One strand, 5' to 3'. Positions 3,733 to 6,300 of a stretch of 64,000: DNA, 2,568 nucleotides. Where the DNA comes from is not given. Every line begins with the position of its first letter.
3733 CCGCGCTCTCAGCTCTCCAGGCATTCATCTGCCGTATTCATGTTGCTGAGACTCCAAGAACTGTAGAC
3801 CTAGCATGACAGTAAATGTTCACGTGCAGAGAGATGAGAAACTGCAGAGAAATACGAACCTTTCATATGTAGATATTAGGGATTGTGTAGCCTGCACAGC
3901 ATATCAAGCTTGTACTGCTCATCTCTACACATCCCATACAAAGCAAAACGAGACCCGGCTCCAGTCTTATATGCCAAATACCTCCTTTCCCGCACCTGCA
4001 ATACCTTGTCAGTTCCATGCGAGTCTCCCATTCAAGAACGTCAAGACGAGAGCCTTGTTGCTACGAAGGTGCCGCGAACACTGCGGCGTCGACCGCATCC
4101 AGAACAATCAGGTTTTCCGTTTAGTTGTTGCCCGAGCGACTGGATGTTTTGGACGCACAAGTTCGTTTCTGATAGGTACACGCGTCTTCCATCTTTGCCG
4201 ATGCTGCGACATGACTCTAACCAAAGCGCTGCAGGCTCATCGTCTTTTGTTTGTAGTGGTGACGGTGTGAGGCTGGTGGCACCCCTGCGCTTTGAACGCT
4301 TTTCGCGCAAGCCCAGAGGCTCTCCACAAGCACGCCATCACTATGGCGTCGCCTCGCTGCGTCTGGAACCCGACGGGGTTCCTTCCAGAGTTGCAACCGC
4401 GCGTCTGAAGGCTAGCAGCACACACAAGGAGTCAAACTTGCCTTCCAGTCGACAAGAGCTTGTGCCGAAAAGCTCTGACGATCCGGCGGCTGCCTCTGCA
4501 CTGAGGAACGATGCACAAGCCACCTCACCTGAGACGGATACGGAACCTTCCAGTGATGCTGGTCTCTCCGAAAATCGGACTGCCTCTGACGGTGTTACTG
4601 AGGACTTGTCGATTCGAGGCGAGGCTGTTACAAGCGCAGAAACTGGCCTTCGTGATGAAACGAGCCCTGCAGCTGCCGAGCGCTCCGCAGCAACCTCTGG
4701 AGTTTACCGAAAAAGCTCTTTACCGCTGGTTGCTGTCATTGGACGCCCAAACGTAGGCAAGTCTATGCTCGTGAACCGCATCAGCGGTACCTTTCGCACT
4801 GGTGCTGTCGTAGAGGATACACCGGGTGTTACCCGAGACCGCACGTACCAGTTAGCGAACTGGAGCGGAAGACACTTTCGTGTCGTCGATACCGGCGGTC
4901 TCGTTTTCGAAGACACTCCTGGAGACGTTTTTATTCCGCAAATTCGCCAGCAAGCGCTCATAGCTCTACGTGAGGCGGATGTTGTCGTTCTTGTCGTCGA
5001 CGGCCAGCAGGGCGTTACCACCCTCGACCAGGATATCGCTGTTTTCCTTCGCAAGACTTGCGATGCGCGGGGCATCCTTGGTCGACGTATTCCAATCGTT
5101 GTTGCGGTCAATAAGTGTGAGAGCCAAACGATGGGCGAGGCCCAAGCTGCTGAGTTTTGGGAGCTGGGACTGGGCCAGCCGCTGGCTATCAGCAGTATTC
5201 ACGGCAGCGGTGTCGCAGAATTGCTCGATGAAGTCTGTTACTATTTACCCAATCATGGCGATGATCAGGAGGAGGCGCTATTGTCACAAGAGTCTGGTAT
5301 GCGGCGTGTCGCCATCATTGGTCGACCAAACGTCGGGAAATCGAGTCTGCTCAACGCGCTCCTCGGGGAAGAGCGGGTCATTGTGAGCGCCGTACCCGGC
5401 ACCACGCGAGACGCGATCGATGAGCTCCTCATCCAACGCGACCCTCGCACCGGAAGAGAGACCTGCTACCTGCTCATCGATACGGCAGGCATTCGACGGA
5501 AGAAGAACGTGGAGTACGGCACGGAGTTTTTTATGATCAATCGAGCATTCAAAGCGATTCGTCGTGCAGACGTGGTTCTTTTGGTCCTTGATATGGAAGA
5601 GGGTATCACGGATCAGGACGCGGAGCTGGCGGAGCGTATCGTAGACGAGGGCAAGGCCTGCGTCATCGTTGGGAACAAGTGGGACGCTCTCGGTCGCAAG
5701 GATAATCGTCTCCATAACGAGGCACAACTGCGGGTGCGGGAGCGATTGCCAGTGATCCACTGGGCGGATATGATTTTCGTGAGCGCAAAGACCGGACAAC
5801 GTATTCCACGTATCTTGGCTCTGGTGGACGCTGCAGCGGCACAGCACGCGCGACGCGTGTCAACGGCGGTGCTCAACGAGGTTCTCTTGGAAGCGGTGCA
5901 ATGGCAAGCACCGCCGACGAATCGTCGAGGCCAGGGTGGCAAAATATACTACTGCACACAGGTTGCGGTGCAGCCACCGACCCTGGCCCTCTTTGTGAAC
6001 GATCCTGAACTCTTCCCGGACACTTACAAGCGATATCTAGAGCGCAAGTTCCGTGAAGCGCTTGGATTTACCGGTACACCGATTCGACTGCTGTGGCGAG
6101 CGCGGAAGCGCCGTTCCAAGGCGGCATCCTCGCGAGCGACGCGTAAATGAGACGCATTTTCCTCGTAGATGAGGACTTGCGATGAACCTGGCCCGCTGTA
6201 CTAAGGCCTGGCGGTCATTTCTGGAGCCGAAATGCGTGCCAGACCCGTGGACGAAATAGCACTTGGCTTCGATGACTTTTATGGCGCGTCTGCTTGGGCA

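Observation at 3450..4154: Identical 705-bp module placed immediately 5' of two unrelated genes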

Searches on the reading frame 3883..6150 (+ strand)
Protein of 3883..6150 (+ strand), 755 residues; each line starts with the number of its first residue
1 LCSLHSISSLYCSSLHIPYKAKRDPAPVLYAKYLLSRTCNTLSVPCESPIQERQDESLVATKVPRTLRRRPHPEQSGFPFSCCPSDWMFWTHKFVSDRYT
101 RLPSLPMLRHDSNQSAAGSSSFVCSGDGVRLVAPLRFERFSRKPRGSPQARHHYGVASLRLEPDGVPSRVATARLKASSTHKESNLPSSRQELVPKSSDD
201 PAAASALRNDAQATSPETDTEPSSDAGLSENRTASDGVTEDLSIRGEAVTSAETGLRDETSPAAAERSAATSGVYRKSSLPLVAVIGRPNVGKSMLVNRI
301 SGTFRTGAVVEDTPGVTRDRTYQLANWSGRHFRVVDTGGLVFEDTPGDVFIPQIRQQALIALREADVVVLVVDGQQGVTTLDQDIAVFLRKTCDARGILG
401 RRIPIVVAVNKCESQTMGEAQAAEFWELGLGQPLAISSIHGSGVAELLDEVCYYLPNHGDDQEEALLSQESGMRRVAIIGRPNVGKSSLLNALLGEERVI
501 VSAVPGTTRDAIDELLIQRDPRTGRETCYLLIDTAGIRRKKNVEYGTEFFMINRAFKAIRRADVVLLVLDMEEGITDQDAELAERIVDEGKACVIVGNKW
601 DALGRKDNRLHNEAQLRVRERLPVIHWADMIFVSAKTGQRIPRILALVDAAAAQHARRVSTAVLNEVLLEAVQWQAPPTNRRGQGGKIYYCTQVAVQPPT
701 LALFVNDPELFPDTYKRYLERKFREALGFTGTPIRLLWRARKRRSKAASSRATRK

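Call 5: search_protein_families(library=pfam, proteins=[window:4201-6150:+])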
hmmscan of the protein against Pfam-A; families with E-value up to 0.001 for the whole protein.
window:4201-6150:+ (649 aa): 13 families
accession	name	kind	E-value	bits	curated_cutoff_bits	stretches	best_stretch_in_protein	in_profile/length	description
PF01926.29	MMR_HSR1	-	3e-53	179.2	21.9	2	369-493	1-113/113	50S ribosome-binding GTPase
PF14714.11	KH_dom-like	-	6e-32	110.2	27.3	1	552-633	1-81/81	KH-domain-like of EngA bacterial GTPase enzymes, C-terminal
PF02421.24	FeoB_N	-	7.1e-18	65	27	2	177-308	3-117/156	Ferrous iron transport protein B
PF00009.33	GTP_EFTU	-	1.5e-17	64.2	26.5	2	367-544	3-184/188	Elongation factor Tu GTP binding domain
PF04548.22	AIG1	-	3.3e-12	46.6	27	2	178-286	4-110/212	AIG1 family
PF00350.29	Dynamin_N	-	9.7e-12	45.7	27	1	370-403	1-34/168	Dynamin family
PF08477.19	Roc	-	1.5e-06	28.8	27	0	369-495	1-119/119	Ras of Complex, Roc, domain of DAPkinase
PF03193.22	RsgA_GTPase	-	1.9e-06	28.3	30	0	356-398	96-137/174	RsgA GTPase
PF19993.5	DO-GTPase2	-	7e-06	26.3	27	0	234-308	91-173/226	Double-GTPase 2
PF13401.12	AAA_22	-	2.6e-05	25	27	0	176-288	7-109/130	AAA domain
PF00005.33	ABC_tran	-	0.00017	22.7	25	0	368-393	12-37/137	ABC transporter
PF00071.28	Ras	-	0.00019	21.5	21.6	0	370-500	2-120/162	Ras family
PF10662.15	PduV-EutP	-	0.00023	21.4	21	0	238-343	42-139/143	Ethanolamine utilisation - propanediol utilisation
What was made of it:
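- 4201..6150 (+): Der/EngA double-GTPase gene, 649 aa from ATG 4201. Pfam MMR_HSR1 x2 plus KH_dom-like (call 5).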

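Call 23: find_encoding_contigs(protein=window:4144-6150:+, flank=10000, max_places=6)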
Protein window:4144-6150:+ (668 aa): no gene with exactly this product is on record in the collection.

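Call 24: find_homologous_proteins(query=window:3883-6150:+, max_evalue=1e-50)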
Query window:3883-6150:+ (755 aa): 7992 proteins with E <= 1e-50 among 8000 candidates; the best 120 are listed.
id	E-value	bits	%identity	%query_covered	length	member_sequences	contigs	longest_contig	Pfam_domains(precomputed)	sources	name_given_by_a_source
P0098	0.0e+0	1431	100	86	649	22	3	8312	PF01926.30,PF08477.20,PF00350.30,PF02421.25,PF00009.34,PF03193.23,PF19993.6,PF14714.12,PF04548.23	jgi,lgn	jgi:GTP-binding protein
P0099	6.9e-254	863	74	69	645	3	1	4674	PF01926.30,PF00005.34,PF08477.20,PF00350.30,PF02421.25,PF00009.34,PF13401.13,PF03193.23,PF14714.12,PF04548.23,PF00071.29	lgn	-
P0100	1.9e-250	851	72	72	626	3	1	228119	PF01926.30,PF09439.17,PF08477.20,PF00350.30,PF02421.25,PF00009.34,PF03193.23,PF19993.6,PF14714.12,PF04548.23,PF00071.29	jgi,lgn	jgi:GTP-binding protein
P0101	1.3e-198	680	63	62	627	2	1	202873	PF01926.30,PF08477.20,PF00350.30,PF02421.25,PF00009.34,PF14714.12,PF05621.18,PF04548.23,PF00071.29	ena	-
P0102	4.8e-169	582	60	63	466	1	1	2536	PF01926.30,PF08477.20,PF00350.30,PF02421.25,PF00009.34,PF03193.23,PF14714.12,PF04548.23,PF00071.29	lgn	-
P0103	1.3e-166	574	60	63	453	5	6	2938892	PF01926.30,PF08477.20,PF00350.30,PF02421.25,PF00009.34,PF03193.23,PF14714.12,PF04548.23,PF00071.29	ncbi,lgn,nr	ncbi:MAG: ribosome biogenesis GTPase Der [Geminocystis sp.]|nr:ribosome biogenesis GTPase Der [Gemin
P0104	1.7e-166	574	59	63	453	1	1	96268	PF01926.30,PF08477.20,PF00350.30,PF02421.25,PF00009.34,PF03193.23,PF14714.12,PF04548.23,PF00071.29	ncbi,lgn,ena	-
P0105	1.9e-166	574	58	63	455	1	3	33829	PF01926.30,PF00005.34,PF08477.20,PF00350.30,PF02421.25,PF00009.34,PF03193.23,PF14714.12,PF04548.23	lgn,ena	-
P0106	4.9e-166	572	60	63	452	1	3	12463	PF01926.30,PF00005.34,PF08477.20,PF00350.30,PF02421.25,PF00009.34,PF03193.23,PF14714.12,PF04548.23,PF00071.29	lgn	-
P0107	8.9e-166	571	58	63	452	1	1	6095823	PF01926.30,PF08477.20,PF00350.30,PF02421.25,PF00009.34,PF03193.23,PF14714.12,PF04548.23,PF00071.29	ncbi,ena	-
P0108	9.4e-166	571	60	63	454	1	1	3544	PF01926.30,PF00005.34,PF08477.20,PF00350.30,PF02421.25,PF00009.34,PF03193.23,PF14714.12,PF04548.23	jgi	jgi:GTP-binding protein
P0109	9.5e-166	571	59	63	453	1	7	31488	PF01926.30,PF08477.20,PF00350.30,PF02421.25,PF00009.34,PF03193.23,PF14714.12,PF04548.23,PF00071.29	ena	-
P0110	1.0e-165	571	61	62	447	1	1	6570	PF01926.30,PF08477.20,PF00350.30,PF02421.25,PF00009.34,PF03193.23,PF14714.12,PF05621.18,PF04548.23,PF00071.29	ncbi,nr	ncbi:MAG: ribosome biogenesis GTPase Der [Cyanobacteria bacterium]|nr:ribosome biogenesis GTPase Der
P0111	1.0e-165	571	58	63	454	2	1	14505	PF01926.30,PF00005.34,PF08477.20,PF00350.30,PF02421.25,PF00009.34,PF13555.13,PF03193.23,PF14714.12,PF04548.23,PF00071.29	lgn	-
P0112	1.0e-165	571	52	69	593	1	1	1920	PF01926.30,PF08477.20,PF00350.30,PF02421.25,PF00009.34,PF03193.23,PF14714.12,PF05621.18,PF04548.23,PF00071.29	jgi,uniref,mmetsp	uniref:GTPase Der n=1 Tax=Timspurckia oligopyrenoides TaxID=708627 RepID=A0A7S0ZLH7_9RHOD|mmetsp:Tra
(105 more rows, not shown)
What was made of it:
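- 4201..6150 (+): P0098 is 100% identical over 649 aa (call 24).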

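Call 25: find_encoding_contigs(protein=P0098, flank=10000, max_places=10)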
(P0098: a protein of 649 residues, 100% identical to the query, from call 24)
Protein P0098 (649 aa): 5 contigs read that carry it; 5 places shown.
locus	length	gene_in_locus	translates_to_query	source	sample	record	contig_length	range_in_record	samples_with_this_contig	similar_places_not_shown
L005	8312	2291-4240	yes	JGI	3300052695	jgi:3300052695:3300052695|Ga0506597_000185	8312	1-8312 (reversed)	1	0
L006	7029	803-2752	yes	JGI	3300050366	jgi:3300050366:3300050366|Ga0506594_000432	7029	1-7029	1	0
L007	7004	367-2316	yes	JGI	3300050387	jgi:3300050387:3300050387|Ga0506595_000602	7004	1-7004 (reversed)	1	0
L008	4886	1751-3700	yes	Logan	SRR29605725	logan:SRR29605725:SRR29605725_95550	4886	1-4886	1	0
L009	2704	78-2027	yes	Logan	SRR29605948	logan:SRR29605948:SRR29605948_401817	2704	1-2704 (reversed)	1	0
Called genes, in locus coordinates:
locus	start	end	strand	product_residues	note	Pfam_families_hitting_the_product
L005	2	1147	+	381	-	?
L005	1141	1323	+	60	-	-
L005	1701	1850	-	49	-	-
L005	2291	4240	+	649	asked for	PF03193:RsgA_GTPase (faint), PF01926:MMR_HSR1, PF02421:FeoB_N, PF04548:AIG1 (weak), PF00009:GTP_EFTU, PF01926:MMR_HSR1, PF02421:FeoB_N, PF14714:KH_dom-like, +3 more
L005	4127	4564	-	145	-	-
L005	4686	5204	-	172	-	-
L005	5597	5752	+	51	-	-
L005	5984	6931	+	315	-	PF02926:THUMP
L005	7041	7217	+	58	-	-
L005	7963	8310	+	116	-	?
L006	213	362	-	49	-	-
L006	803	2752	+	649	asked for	PF03193:RsgA_GTPase (faint), PF01926:MMR_HSR1, PF02421:FeoB_N, PF04548:AIG1 (weak), PF00009:GTP_EFTU, PF01926:MMR_HSR1, PF02421:FeoB_N, PF14714:KH_dom-like, +3 more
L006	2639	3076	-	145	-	-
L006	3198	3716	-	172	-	-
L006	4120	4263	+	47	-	-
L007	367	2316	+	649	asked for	PF03193:RsgA_GTPase (faint), PF01926:MMR_HSR1, PF02421:FeoB_N, PF04548:AIG1 (weak), PF00009:GTP_EFTU, PF01926:MMR_HSR1, PF02421:FeoB_N, PF14714:KH_dom-like, +3 more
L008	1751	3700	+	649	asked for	PF03193:RsgA_GTPase (faint), PF01926:MMR_HSR1, PF02421:FeoB_N, PF04548:AIG1 (weak), PF00009:GTP_EFTU, PF01926:MMR_HSR1, PF02421:FeoB_N, PF14714:KH_dom-like, +3 more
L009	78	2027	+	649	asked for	PF03193:RsgA_GTPase (faint), PF01926:MMR_HSR1, PF02421:FeoB_N, PF04548:AIG1 (weak), PF00009:GTP_EFTU, PF01926:MMR_HSR1, PF02421:FeoB_N, PF14714:KH_dom-like, +3 more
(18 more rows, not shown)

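Call 26: find_encoding_contigs(protein=P0100, flank=10000, max_places=4)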
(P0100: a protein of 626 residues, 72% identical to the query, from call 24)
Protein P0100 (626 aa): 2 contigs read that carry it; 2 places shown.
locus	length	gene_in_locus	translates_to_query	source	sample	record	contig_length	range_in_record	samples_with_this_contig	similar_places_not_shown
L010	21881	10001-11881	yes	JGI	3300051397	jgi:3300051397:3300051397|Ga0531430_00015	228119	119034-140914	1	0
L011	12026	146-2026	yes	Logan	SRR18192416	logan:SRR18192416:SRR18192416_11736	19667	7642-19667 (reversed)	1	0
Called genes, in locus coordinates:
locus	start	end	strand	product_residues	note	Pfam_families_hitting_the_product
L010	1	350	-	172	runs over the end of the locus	-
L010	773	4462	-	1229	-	PF02091:tRNA-synt_2e, PF02092:tRNA_synt_2f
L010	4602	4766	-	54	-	-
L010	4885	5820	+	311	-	PF04116:FA_hydroxylase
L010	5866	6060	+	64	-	-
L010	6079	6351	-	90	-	-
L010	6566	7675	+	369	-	PF00702:Hydrolase (faint), PF13344:Hydrolase_6, PF13242:Hydrolase_like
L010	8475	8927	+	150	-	-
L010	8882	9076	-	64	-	-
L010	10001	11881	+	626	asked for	PF03193:RsgA_GTPase (faint), PF09439:SRPRB (faint), PF01926:MMR_HSR1, PF02421:FeoB_N (weak), PF00009:GTP_EFTU, PF01926:MMR_HSR1, PF02421:FeoB_N, PF14714:KH_dom-like, +5 more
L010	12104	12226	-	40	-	-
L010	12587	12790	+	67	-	-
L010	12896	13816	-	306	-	PF02926:THUMP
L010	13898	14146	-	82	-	-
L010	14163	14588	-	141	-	-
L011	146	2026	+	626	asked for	PF03193:RsgA_GTPase (faint), PF09439:SRPRB (faint), PF01926:MMR_HSR1, PF02421:FeoB_N (weak), PF00009:GTP_EFTU, PF01926:MMR_HSR1, PF02421:FeoB_N, PF14714:KH_dom-like, +5 more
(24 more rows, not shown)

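Call 51: find_encoding_contigs(protein=P0099, flank=10000, max_places=3)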
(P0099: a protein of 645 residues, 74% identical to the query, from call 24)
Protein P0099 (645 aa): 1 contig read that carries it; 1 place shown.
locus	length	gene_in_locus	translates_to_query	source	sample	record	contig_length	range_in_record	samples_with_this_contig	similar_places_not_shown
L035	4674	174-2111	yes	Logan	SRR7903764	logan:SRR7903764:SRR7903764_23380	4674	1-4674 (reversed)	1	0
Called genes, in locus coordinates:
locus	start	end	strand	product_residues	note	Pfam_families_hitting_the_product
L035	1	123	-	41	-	?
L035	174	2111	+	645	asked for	PF03193:RsgA_GTPase (faint), PF00005:ABC_tran (faint), PF01926:MMR_HSR1, PF02421:FeoB_N (weak), PF00009:GTP_EFTU, PF01926:MMR_HSR1, PF02421:FeoB_N, PF14714:KH_dom-like, +5 more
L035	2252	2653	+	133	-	-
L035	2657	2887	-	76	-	-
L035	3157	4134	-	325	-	PF02926:THUMP (weak)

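Call 53: list_cluster_members(proteins=[P0099])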
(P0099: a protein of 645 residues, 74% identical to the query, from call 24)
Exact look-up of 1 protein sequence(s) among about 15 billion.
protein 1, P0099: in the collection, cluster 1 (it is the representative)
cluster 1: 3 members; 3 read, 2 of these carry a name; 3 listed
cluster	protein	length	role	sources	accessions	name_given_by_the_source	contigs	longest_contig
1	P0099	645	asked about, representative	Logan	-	-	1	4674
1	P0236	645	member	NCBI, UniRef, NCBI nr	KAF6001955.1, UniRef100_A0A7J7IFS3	hypothetical protein F1559_002190 [Cyanidiococcus yangmingshanensis] | GTPase Der n=1 Tax=Cyanidiococcus yangmingshanensis TaxID=2690220 RepID=A0A7J7IFS3_9RHOD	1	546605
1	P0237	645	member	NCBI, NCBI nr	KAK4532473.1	hypothetical protein CCYA_CCYA12G3330 [Cyanidiococcus yangmingshanensis]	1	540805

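Call 54: find_encoding_contigs(protein=P0236, flank=10000, max_places=2)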
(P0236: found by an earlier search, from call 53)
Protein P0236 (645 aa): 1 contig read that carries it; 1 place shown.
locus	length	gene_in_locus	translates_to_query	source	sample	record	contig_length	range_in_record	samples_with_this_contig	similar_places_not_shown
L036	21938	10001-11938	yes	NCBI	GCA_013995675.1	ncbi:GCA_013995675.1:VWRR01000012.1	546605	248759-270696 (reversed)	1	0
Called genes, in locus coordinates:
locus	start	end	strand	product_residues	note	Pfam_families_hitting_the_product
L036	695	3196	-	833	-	PF02092:tRNA_synt_2f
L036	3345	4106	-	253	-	PF02091:tRNA-synt_2e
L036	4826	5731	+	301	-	PF04116:FA_hydroxylase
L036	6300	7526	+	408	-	PF13344:Hydrolase_6, PF13242:Hydrolase_like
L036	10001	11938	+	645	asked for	PF00350:Dynamin_N (faint), PF03193:RsgA_GTPase (faint), PF01926:MMR_HSR1, PF02421:FeoB_N (weak), PF00009:GTP_EFTU, PF01926:MMR_HSR1, PF02421:FeoB_N, PF14714:KH_dom-like, +5 more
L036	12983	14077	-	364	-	PF02926:THUMP (weak)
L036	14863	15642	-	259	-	PF13460:NAD_binding_10 (faint), PF08732:HIM1 (weak)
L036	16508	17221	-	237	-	PF03587:EMG1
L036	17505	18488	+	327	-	PF24805:EIF3I, PF24807:WD40_CDC20-Fz, PF24814:WD40_Prp19, PF25172:Beta-prop_WDR3_2nd, PF25173:Beta-prop_WDR3_1st, PF25174:Beta-prop_THOC3, PF25175:Beta-prop_WDR5, PF23381:Beta-prop_IFT122_1st, +42 more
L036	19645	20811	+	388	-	-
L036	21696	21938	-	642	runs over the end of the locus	PF02881:SRP54_N, PF00448:SRP54, PF01656:CbiA (weak), PF02978:SRP_SPB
